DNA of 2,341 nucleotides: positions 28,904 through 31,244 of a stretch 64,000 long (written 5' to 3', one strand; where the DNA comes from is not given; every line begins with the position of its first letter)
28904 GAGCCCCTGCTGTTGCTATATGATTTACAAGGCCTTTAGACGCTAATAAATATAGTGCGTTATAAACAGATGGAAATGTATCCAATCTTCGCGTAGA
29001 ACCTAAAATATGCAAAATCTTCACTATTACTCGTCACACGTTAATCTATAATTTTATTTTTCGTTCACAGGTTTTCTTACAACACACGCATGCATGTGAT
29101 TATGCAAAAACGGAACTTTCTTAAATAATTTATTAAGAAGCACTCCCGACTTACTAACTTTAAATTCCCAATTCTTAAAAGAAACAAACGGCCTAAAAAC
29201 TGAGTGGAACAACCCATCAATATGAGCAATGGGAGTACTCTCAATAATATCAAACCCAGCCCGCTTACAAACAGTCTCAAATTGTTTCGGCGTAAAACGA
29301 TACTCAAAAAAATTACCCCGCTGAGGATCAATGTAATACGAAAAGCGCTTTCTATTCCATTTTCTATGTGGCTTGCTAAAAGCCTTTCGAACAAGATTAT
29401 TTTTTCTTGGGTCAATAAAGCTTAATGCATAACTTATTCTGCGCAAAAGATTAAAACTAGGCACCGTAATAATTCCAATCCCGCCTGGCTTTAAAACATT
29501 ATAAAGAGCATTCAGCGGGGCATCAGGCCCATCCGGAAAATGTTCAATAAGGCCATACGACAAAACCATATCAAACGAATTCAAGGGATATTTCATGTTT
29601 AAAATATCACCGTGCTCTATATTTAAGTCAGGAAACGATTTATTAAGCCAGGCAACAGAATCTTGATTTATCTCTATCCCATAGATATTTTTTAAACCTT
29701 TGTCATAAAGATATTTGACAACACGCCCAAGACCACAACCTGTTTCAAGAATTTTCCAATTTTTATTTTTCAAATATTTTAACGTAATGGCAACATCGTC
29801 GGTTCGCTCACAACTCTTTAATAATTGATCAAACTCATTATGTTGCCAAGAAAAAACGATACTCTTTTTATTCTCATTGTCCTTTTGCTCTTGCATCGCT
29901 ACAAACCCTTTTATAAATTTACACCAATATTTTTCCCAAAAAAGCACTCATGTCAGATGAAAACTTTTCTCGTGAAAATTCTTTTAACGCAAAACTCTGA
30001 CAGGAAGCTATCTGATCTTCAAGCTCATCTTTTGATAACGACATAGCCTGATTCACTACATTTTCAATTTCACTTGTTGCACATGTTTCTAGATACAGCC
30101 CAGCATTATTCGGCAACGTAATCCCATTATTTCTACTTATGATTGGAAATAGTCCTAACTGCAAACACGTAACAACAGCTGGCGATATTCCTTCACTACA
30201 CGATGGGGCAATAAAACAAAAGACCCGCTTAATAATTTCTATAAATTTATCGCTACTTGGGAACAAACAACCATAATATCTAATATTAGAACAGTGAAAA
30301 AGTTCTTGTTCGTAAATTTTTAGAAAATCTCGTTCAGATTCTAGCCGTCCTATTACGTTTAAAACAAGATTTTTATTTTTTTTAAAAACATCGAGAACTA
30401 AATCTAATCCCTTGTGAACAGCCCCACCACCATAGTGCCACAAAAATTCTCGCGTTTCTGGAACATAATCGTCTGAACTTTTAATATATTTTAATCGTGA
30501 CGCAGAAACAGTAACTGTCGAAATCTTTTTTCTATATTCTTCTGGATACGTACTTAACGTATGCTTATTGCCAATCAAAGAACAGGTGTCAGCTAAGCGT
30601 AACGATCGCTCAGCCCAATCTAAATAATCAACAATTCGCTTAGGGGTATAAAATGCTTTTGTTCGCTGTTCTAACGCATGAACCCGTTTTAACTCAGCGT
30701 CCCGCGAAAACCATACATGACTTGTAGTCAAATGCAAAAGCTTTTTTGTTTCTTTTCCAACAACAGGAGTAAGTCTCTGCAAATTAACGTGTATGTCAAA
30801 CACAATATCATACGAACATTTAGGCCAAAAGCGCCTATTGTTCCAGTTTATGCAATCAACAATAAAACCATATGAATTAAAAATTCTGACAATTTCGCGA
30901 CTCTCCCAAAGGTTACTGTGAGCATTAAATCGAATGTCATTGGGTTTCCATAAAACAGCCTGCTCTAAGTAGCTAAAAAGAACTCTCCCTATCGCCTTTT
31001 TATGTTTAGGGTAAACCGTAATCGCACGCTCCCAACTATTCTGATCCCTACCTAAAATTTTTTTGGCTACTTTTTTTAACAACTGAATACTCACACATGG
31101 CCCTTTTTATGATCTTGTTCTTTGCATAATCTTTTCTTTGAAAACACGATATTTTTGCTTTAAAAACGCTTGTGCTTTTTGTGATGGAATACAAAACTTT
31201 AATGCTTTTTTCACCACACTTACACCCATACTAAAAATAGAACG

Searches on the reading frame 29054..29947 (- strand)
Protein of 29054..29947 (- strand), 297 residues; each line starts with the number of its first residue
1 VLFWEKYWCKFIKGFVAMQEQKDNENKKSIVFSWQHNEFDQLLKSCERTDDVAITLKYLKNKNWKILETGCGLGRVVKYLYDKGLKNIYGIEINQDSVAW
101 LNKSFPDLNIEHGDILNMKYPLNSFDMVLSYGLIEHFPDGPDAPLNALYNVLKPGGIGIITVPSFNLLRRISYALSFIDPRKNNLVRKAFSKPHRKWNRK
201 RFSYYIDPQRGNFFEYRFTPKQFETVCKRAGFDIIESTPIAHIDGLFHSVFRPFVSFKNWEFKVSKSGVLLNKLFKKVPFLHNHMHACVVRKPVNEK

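Call 77: search_protein_families(library=pfam, max_evalue=0.0001, proteins=[window:29054-29947:-])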
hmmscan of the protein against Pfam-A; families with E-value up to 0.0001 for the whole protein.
window:29054-29947:- (297 aa): 6 families
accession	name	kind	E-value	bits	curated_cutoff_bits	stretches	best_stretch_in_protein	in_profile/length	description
PF08241.18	Methyltransf_11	-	3e-17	63.5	21.2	1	67-159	1-94/95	Methyltransferase domain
PF13649.12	Methyltransf_25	-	3.6e-16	60.1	27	1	66-156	1-97/97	Methyltransferase domain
PF13489.12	Methyltransf_23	-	7.2e-14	52.3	27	1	60-236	20-163/164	Methyltransferase domain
PF13847.12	Methyltransf_31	-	8.4e-12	45.4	27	1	61-164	2-113/145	Methyltransferase domain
PF08242.18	Methyltransf_12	-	1.4e-10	42.2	30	1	67-157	1-97/98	Methyltransferase domain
PF07021.18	MetW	-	3.7e-05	23.9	21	1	51-169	3-116/193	Methionine biosynthesis protein MetW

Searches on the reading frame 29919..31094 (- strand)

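Call 77: search_protein_families(library=pfam, max_evalue=0.0001, proteins=[window:29919-31094:-])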
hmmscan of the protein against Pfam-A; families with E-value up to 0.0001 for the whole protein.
window:29919-31094:- (391 aa): 1 family
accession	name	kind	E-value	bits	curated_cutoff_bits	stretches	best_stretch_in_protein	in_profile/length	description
PF00534.26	Glycos_transf_1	-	1.7e-05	24.8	26.4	1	212-326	12-128/172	Glycosyl transferases group 1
